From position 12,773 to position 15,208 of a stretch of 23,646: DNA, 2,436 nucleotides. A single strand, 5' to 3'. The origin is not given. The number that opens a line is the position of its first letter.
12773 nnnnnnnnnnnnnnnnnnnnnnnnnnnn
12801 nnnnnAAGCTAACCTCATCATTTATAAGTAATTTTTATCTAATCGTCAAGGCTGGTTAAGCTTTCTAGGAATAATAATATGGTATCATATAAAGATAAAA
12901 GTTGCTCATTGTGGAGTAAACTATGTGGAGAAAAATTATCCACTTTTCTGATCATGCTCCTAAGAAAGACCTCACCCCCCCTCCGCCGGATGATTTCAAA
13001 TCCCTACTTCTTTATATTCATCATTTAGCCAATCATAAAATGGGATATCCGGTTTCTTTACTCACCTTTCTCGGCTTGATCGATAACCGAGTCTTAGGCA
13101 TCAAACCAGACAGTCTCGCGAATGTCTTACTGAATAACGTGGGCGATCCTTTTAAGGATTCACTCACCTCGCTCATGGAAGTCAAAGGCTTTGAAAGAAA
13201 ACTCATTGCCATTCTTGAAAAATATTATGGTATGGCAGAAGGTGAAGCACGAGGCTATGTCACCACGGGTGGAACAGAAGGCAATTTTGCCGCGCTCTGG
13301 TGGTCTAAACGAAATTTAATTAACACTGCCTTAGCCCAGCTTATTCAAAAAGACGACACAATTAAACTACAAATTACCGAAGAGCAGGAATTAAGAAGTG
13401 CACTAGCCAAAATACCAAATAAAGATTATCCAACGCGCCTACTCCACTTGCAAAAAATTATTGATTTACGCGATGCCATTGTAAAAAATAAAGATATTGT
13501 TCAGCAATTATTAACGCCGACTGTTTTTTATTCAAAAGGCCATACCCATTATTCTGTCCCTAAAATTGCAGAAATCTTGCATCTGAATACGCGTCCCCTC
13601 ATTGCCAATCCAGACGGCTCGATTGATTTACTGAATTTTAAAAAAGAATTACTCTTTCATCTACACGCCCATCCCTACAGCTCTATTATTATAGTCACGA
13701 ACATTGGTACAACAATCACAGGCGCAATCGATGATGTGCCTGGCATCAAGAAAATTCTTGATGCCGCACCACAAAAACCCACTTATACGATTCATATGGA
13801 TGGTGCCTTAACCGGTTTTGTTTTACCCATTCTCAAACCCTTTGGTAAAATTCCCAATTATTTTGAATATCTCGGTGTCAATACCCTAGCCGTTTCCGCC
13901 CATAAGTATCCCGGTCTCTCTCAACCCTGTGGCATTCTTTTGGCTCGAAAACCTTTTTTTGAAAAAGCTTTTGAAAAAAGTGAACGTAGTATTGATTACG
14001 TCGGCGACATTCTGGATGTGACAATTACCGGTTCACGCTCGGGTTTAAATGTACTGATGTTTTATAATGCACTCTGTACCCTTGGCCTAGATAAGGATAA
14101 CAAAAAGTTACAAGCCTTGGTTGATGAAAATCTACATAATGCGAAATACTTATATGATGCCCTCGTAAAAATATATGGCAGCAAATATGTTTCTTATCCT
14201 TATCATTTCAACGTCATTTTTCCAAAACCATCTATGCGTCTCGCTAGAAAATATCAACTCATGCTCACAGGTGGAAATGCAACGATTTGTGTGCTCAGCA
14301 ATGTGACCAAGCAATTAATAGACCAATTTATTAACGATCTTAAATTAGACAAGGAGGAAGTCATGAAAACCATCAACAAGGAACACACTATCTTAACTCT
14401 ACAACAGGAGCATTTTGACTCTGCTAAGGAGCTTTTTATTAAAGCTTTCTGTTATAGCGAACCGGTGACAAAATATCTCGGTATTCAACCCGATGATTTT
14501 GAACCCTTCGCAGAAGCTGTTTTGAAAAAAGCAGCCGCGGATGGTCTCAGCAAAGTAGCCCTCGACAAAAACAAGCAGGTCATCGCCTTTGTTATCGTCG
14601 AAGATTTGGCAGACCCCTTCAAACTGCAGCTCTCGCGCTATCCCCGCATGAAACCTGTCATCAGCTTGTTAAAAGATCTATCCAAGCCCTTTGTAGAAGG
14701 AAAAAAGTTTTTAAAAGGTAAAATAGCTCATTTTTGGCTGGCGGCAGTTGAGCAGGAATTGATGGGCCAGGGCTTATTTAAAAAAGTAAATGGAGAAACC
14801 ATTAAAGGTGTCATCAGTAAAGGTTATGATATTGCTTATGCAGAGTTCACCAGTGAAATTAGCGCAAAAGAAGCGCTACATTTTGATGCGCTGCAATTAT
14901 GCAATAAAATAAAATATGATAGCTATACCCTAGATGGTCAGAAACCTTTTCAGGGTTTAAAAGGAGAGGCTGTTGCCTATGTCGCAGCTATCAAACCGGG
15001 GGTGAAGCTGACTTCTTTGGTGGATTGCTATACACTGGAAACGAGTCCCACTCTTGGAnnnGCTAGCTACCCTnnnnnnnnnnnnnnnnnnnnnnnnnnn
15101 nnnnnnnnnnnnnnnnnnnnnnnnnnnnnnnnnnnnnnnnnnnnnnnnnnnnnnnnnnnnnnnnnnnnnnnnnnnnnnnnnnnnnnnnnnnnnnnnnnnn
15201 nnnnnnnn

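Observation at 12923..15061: Single polypeptide fusing a histidine-decarboxylase-type PLP enzyme to an AANAT-like GNAT acetyltransferase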

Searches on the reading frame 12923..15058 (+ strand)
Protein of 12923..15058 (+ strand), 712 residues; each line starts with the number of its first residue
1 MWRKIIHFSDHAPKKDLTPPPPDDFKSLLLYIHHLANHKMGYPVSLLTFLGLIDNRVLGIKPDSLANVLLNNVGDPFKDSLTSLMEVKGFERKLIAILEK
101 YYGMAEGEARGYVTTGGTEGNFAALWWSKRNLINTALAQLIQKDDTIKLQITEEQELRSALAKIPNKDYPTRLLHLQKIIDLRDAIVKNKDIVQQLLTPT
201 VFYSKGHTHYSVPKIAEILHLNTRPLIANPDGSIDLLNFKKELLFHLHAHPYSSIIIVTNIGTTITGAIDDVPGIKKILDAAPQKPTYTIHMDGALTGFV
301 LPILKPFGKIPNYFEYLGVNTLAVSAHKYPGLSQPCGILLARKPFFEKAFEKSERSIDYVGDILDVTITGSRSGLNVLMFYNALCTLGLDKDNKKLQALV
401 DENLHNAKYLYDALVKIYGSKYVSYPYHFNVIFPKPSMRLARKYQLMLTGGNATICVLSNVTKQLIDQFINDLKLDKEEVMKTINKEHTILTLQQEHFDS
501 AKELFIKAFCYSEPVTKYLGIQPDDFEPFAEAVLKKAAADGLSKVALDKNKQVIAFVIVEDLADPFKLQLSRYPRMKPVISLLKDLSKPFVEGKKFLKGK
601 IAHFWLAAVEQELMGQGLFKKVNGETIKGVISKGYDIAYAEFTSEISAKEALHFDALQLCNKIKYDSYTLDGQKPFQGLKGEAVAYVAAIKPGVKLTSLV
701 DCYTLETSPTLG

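Call 3: search_protein_families(library=pfam, proteins=[window:12923-15058:+], max_evalue=0.1)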
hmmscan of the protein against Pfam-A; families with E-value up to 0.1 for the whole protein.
window:12923-15058:+ (712 aa): 1 family
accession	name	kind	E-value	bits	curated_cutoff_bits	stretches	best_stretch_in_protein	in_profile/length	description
PF00282.25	Pyridoxal_deC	-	5.4e-11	42.3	27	1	195-418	141-357/375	Pyridoxal-dependent decarboxylase conserved domain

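Call 4: search_protein_families(library=ncbifam, proteins=[window:12923-15058:+], max_evalue=0.1)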
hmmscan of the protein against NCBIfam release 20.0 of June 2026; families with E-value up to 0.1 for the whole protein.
window:12923-15058:+ (712 aa): 7 families
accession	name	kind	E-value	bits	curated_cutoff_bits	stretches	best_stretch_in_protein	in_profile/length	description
NF002748.0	PRK02769.1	equivalog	1.3e-63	215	305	2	200-482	112-377/382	histidine decarboxylase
TIGR03812.1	tyr_de_CO2_Arch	equivalog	3.1e-26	92.1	299.4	2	207-474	115-373/375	tyrosine decarboxylase MfnA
TIGR01788.1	Glu-decarb-GAD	equivalog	4.4e-12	45.4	380.4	1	254-417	187-345/431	glutamate decarboxylase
TIGR03799.1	NOD_PanD_pyr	equivalog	1.1e-07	30.6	606.1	1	207-413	217-415/522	pyridoxal-dependent aspartate 1-decarboxylase PanP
NF052646.1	DABADecarRhbB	equivalog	0.00033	19.3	900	1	201-301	188-286/491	L-2,4-diaminobutyrate decarboxylase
NF002806.0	PRK02948.1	subfamily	0.0041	16.2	304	0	83-218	33-157/381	IscS subfamily cysteine desulfurase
NF006810.0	PRK09331.1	subfamily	0.012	14.4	301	1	310-424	204-316/397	Sep-tRNA:Cys-tRNA synthetase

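Call 6: search_solved_structures(query=window:12923-15058:+, max_evalue=1, show_alignments=2)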
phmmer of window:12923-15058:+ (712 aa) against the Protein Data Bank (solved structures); distinct sequences matched with E-value up to 1: 23.
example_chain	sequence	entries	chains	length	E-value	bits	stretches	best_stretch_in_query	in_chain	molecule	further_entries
8jij_A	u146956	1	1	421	2.7e-36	128.4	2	196-474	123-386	Serine decarboxylase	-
8jik_A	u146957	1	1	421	2.7e-36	128.4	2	196-474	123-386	Serine decarboxylase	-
7erv_A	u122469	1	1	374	1.5e-30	109.4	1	199-474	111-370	Histidine decarboxylase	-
7eru_A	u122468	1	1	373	2.1e-30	108.9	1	199-473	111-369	Histidine decarboxylase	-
8jg7_A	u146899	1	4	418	7.6e-30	107.1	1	196-474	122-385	Serine decarboxylase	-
3f9t_A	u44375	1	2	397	4.4e-09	38.5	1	257-415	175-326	L-tyrosine decarboxylase MfnA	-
6m4y_A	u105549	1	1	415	5.5e-09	38.2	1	257-415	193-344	L-tyrosine/L-aspartate decarboxylase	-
7x4y_A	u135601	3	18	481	5.8e-09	38.1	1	254-426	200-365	Glutamate decarboxylase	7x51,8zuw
6jy1_A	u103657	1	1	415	6.2e-09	38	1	257-415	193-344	L-tyrosine/L-aspartate decarboxylase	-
7x4r_A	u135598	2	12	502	6.3e-09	38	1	254-426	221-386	Glutamate decarboxylase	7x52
7x4l_A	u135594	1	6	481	2e-08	36.3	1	254-426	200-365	Glutamate decarboxylase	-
6ldr_A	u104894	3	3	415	3.6e-08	35.4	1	257-415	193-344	L-tyrosine/L-aspartate decarboxylase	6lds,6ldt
7cig_A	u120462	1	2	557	2.7e-06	29.3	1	318-397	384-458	L-methionine decarboxylase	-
7cif_A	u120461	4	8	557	2.7e-06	29.3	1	318-397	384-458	L-methionine decarboxylase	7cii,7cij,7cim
5gp4_C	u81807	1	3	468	0.0016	20.1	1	255-425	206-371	Glutamate decarboxylase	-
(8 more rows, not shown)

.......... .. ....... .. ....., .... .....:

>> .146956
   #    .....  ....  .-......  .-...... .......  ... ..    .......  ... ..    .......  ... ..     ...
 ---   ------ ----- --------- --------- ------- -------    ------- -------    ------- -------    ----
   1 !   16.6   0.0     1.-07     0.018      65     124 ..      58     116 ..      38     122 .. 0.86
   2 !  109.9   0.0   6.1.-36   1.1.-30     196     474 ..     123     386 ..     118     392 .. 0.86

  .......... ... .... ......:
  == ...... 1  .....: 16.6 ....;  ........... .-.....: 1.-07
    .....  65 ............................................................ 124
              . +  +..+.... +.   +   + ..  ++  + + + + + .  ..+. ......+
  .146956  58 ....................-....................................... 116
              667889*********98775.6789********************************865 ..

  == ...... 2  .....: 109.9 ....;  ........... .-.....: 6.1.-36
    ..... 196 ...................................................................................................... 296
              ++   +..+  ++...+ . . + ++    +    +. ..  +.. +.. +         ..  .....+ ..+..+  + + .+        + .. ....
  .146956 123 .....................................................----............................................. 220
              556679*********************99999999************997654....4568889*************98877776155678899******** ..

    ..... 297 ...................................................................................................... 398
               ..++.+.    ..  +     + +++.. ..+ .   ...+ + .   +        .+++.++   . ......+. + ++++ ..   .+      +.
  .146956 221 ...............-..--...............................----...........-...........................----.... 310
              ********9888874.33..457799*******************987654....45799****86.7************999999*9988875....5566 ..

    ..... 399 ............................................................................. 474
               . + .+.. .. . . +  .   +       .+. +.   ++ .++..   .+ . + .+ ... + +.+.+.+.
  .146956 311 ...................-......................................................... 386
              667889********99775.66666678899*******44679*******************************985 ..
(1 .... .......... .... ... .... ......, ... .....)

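Call 8: find_homologous_proteins(query=window:12923-15058:+, max_evalue=0.001)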
Query window:12923-15058:+ (712 aa): 330 proteins with E <= 0.001 among 8000 candidates; the best 120 are listed.
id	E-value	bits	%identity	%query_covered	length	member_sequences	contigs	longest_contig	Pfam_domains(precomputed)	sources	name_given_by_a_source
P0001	0.0e+0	1335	82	100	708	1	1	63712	PF00282.26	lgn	-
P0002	0.0e+0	1331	82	100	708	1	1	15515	PF00282.26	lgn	-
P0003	0.0e+0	1310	82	100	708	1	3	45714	PF00282.26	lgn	-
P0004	0.0e+0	1303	80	100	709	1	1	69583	PF00282.26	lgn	-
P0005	0.0e+0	1295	81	100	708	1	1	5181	PF00282.26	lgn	-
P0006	0.0e+0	1294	80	100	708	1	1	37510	PF00282.26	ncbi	-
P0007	0.0e+0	1214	74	100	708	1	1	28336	PF00282.26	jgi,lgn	-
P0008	0.0e+0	1065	68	99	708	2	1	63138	PF00282.26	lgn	-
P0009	0.0e+0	1035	66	99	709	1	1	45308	PF00282.26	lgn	-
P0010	0.0e+0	1035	67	99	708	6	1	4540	PF00282.26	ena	-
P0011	0.0e+0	1031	63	99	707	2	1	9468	PF00282.26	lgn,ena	-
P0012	0.0e+0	1028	65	99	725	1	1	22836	PF00282.26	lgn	-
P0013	0.0e+0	1024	65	99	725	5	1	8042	PF00282.26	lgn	-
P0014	0.0e+0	1023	64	99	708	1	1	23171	PF00282.26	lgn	-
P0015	0.0e+0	1021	64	99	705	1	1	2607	PF00282.26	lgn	-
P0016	0.0e+0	1017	66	96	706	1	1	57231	PF00282.26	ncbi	-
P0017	0.0e+0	1014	65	99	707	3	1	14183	PF00282.26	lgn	-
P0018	0.0e+0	1014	65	99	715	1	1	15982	PF00282.26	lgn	-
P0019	0.0e+0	1014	65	99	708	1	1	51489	PF00282.26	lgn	-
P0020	0.0e+0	1012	65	96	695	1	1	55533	PF00282.26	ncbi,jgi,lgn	-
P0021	0.0e+0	1011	64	96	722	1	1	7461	PF00282.26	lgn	-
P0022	2.6e-297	1006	65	96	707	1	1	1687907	PF00282.26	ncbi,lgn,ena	-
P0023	6.8e-297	1005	64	99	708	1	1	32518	PF00282.26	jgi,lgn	-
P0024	3.6e-296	1002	66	96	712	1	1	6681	PF00282.26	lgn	-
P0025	3.9e-296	1002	63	99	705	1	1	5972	PF00282.26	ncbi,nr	ncbi:MAG TPA: pyridoxal-dependent decarboxylase [Gammaproteobacteria bacterium]|nr:pyridoxal-depende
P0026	4.1e-296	1002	63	99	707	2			PF00282.26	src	-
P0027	1.2e-295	1001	62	99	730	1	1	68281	PF00282.26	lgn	-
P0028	1.3e-295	1000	64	96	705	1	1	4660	PF00282.26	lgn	-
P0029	3.0e-295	999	63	99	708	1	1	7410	PF00282.26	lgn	-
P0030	7.1e-295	998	64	96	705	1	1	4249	PF00282.26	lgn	-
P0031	8.5e-295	998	62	99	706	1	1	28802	PF00282.26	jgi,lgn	-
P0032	1.3e-294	997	63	99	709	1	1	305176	PF00282.26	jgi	jgi:histidine decarboxylase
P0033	2.0e-294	997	63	99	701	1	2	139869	PF00282.26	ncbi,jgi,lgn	-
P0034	3.1e-294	996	65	96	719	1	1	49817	PF00282.26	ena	-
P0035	5.6e-294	995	64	99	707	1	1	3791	PF00282.26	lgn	-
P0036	1.3e-293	994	65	97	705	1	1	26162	PF00282.26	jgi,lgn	-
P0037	2.5e-293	993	64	99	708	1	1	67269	PF00282.26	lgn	-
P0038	4.5e-293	992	62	99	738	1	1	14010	PF00282.26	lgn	-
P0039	1.3e-292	990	65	99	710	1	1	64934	PF00282.26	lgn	-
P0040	1.5e-292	990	62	99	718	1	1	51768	PF00282.26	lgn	-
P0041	1.6e-292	990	63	96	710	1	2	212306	PF00282.26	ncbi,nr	ncbi:MAG: hypothetical protein KIT56_04290 [Gammaproteobacteria bacterium]|nr:hypothetical protein [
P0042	2.4e-292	990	62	99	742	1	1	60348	PF00282.26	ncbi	-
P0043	2.9e-292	989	64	96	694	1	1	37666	PF00282.26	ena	-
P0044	7.6e-292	988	61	99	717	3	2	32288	PF00282.26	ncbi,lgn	-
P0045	9.6e-292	988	63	99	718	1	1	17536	PF00282.26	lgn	-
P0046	1.3e-291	987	61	99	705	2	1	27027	PF00282.26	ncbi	-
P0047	1.4e-291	987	63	99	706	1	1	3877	PF00282.26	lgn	-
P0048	5.0e-291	985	64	96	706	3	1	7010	PF00282.26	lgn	-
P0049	8.8e-291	984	63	99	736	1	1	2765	PF00282.26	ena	-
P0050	1.2e-290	984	62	99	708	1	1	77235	PF00282.26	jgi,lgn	-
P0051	2.6e-290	983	63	96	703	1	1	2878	PF00282.26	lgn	-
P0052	3.9e-290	982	61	99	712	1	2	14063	PF00282.26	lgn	-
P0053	5.1e-290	982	61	99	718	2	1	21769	PF00282.26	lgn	-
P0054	5.6e-290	982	61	99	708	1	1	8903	PF00282.26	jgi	jgi:histidine decarboxylase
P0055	1.7e-289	980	61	99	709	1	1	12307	PF00282.26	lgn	-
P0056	1.9e-289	980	64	96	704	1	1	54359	PF00282.26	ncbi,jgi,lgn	-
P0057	7.9e-289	978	63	99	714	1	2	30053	PF00282.26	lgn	-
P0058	8.6e-289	978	63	96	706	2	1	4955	PF00282.26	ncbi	-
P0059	2.4e-288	976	64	96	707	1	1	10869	PF00282.26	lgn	-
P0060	2.4e-288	976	63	96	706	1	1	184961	PF00282.26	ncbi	-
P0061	6.0e-288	975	62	99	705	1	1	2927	PF00282.26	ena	-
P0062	6.9e-288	975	62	99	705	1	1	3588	PF00282.26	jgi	-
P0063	8.1e-288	975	62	99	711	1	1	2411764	PF00282.26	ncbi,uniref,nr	ncbi:Histidine decarboxylase [Aquicella siphonis]|uniref:Histidine decarboxylase n=1 Tax=Aquicella s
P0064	1.1e-287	974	63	97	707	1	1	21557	PF00282.26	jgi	jgi:histidine decarboxylase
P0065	1.4e-287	974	63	96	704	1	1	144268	PF00282.26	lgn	-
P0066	1.8e-287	974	61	99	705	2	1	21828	PF00282.26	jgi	-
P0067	2.4e-287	973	61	99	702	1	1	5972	PF00282.26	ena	-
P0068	2.6e-287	973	62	96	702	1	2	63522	PF00282.26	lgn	-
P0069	3.5e-287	973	64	99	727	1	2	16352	PF00282.26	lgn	-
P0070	5.5e-287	972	62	99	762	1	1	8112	PF00282.26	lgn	-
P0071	2.3e-286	970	62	99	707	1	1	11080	PF00282.26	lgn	-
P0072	2.3e-286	970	63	96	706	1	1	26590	PF00282.26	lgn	-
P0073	3.8e-286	969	62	99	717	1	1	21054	PF00282.26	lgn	-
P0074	6.9e-286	968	63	96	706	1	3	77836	PF00282.26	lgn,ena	-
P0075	1.2e-285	967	62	99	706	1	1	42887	PF00282.26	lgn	-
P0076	1.7e-285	967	63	96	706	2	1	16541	PF00282.26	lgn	-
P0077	1.8e-285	967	63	97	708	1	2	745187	PF00282.26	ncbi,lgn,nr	ncbi:MAG: hypothetical protein H0W64_02190 [Gammaproteobacteria bacterium]|nr:hypothetical protein [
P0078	1.9e-285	967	60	99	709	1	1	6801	PF00282.26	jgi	jgi:histidine decarboxylase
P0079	2.3e-285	967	62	99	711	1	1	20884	PF00282.26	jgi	jgi:histidine decarboxylase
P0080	5.4e-285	965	60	99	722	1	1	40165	PF00282.26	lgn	-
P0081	9.2e-285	965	61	99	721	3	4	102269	PF00282.26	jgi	-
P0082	1.1e-284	964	62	96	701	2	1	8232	PF00282.26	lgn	-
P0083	1.8e-284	964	61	99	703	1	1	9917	PF00282.26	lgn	-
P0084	2.0e-284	963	60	99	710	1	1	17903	PF00282.26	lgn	-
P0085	2.6e-284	963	63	96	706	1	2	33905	PF00282.26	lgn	-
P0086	3.6e-284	963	60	99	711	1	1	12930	PF00282.26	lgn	-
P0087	4.2e-284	962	60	100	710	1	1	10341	PF00282.26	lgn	-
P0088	5.3e-284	962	63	96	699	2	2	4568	PF00282.26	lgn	-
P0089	7.4e-284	962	63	96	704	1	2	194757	PF00282.26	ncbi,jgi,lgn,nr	ncbi:MAG: hdc [Gammaproteobacteria bacterium]|jgi:histidine decarboxylase|nr:hdc [Gammaproteobacteri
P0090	1.1e-283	961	61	99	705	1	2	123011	PF00282.26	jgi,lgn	-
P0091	1.3e-283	961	61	98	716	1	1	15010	PF00282.26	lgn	-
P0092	2.0e-283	960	60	99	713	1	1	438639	PF00282.26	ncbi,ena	-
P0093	6.2e-283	959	61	96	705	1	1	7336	PF00282.26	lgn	-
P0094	7.7e-283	958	60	99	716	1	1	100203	PF00282.26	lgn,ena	-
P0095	1.2e-282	958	61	98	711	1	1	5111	PF00282.26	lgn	-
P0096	1.9e-282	957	61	99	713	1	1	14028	PF00282.26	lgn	-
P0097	5.5e-282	955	60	99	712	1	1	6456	PF00282.26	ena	-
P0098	1.3e-281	954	62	96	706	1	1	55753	PF00282.26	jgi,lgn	-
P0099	1.5e-281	954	60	96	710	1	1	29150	PF00282.26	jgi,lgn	jgi:histidine decarboxylase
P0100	2.2e-281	953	62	96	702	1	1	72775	PF00282.26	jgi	jgi:histidine decarboxylase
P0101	2.5e-281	953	63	96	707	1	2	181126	PF00282.26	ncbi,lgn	-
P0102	3.0e-281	953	61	96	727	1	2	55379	PF00282.26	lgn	-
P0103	9.1e-281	951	62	96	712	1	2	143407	PF00282.26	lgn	-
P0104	1.1e-280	951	61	96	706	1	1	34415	PF00282.26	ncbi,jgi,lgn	-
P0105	5.9e-280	949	62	96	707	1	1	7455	PF00282.26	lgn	-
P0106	7.5e-280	948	60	97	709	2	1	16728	PF00282.26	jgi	-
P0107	1.2e-279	948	59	99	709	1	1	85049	PF00282.26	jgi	-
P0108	2.0e-279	947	62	96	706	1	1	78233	PF00282.26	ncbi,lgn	-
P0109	2.1e-279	947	59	99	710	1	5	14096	PF00282.26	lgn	-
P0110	1.2e-278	944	60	98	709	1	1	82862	PF00282.26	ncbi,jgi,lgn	-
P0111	1.3e-278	944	63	96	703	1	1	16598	PF00282.26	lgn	-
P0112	1.4e-278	944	63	96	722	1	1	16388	PF00282.26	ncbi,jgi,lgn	-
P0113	1.6e-278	944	61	100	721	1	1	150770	PF00282.26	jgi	jgi:histidine decarboxylase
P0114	2.2e-278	943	62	96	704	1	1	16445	PF00282.26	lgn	-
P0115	5.3e-278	942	62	96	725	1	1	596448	PF00282.26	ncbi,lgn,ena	-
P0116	6.7e-278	942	61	96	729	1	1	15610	PF00282.26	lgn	-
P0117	7.4e-278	942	60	98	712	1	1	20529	PF00282.26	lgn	-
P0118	1.6e-277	941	60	98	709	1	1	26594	PF00282.26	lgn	-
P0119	2.2e-276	937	61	98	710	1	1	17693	PF00282.26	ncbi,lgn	-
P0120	2.4e-276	937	60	97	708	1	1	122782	PF00282.26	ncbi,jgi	-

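Call 11: find_related_loci(query=window:12923-15058:+, collection=genome_contigs, flank=6000)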
Query window:12923-15058:+ (712 aa) in genome_contigs; peptide patterns used: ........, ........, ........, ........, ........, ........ (x = any residue, [..] = any of these).
204 stretches matched a pattern; 18 encode a relative of the query (tblastn E <= 1e-3); 18 distinct loci.
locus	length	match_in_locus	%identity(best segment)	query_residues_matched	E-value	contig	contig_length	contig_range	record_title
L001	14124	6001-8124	80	1-712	0e+0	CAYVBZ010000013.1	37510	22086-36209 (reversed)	MAG TPA_asm: uncultured Coxiellaceae bacterium isolate SRP200132_co1_482 genome assembly, contig: NODE_1862_length_37510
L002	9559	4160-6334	64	1-708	0e+0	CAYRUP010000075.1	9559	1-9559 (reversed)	MAG TPA_asm: uncultured Coxiellaceae bacterium isolate SRP200132_co1_478 genome assembly, contig: NODE_12783_length_9559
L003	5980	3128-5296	64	1-708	0e+0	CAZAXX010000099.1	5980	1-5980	MAG TPA_asm: uncultured Coxiellaceae bacterium isolate SRP200132_co1_192 genome assembly, contig: NODE_25334_length_5980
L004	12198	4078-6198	67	1-708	0e+0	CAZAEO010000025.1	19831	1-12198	MAG TPA_asm: uncultured Coxiellaceae bacterium isolate SRP011637_co1_137 genome assembly, contig: NODE_800_length_19831_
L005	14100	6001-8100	61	1-703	0e+0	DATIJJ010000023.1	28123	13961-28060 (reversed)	MAG TPA_asm: Gammaproteobacteria bacterium isolate SMAG_U15688 k141_81548, whole genome shotgun sequence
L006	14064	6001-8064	66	23-708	0e+0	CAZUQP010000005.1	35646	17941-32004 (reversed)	MAG TPA_asm: uncultured Coxiellaceae bacterium isolate binchicken_co169_174 genome assembly, contig: k99_89322, whole ge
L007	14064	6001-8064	64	24-707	0e+0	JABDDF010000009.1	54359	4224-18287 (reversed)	MAG: Gammaproteobacteria bacterium isolate BWMinHeated_Nextera58_MAG3 3300020854.a:Ga0207126_1016, whole genome shotgun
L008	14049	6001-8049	63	25-707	0e+0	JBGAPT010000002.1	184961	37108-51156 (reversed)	MAG: Gammaproteobacteria bacterium isolate MAG_MBR_H10.7 MBRH10-7_opera_contig_328, whole genome shotgun sequence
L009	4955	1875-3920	63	23-703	0e+0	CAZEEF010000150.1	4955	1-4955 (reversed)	MAG TPA_asm: uncultured Coxiellaceae bacterium isolate SRP200132_co1_512 genome assembly, contig: NODE_33621_length_4955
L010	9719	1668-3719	65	25-708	0e+0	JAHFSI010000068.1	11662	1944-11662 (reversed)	MAG: Legionellales bacterium isolate nzgw594 NODE_7939_length_11663_cov_3.734102, whole genome shotgun sequence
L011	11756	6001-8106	63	23-704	0e+0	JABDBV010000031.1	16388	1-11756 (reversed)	MAG: Gammaproteobacteria bacterium isolate BWMinControl_Nextera12_MAG5 3300020784.a:Ga0206988_1165, whole genome shotgun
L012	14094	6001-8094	55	1-703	0e+0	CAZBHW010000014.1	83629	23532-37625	MAG TPA_asm: uncultured Coxiellaceae bacterium isolate binchicken_co168_365 genome assembly, contig: NODE_383_length_836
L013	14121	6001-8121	60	3-705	0e+0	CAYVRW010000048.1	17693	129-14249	MAG TPA_asm: uncultured Coxiellaceae bacterium isolate SRP200132_co1_88 genome assembly, contig: NODE_5504_length_17693_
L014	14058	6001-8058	63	25-712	0e+0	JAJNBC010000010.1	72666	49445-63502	MAG: Gammaproteobacteria bacterium isolate C_No_T20_A_bin.80 scaffold_165, whole genome shotgun sequence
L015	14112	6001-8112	60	1-703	0e+0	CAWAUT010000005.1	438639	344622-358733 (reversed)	MAG: uncultured Gammaproteobacteria bacterium isolate MFD09495.bin.3.69 genome assembly, contig: contig_7389, whole geno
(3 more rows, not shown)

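Call 13: find_encoding_contigs(protein=P0063, flank=8000, max_places=3)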
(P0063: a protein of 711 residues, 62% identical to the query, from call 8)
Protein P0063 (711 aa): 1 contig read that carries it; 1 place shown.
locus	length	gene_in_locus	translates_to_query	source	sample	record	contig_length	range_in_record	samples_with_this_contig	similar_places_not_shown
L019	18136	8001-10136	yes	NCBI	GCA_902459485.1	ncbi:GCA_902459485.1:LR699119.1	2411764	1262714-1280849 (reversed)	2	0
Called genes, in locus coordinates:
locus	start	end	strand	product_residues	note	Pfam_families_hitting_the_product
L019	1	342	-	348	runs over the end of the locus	PF14501:HATPase_c_5 (faint), PF00512:HisKA, PF02518:HATPase_c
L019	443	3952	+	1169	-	PF02463:SMC_N, PF13175:AAA_15, PF13304:AAA_21 (faint), PF13476:AAA_23, PF24161:CCDC39 (faint), PF06470:SMC_hinge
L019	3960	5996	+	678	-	PF22745:Nlig-Ia, PF01653:DNA_ligase_aden, PF03120:OB_DNA_ligase, PF03119:DNA_ligase_ZBD, PF14520:HHH_5 (weak), PF12826:HHH_2, PF14520:HHH_5 (weak), PF00533:BRCT, +2 more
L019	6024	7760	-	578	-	PF00990:GGDEF, PF00563:EAL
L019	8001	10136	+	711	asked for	PF00282:Pyridoxal_deC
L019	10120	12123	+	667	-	PF00990:GGDEF, PF00563:EAL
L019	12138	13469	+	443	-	PF03349:Toluene_X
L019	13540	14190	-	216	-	PF00485:PRK, PF13238:AAA_18 (weak)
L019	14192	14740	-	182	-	PF01713:Smr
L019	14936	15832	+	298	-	PF01430:HSP33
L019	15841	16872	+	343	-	PF25919:BSH_CusB (faint), PF00364:Biotin_lipoyl (faint), PF25917:BSH_RND, PF25973:BSH_CzcB, PF25954:Beta-barrel_RND_2, PF25990:Beta-barrel_YknX (faint), PF25944:Beta-barrel_RND, PF25989:YknX_C, +1 more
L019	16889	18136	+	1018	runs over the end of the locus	PF00873:ACR_tran, PF03176:MMPL (weak)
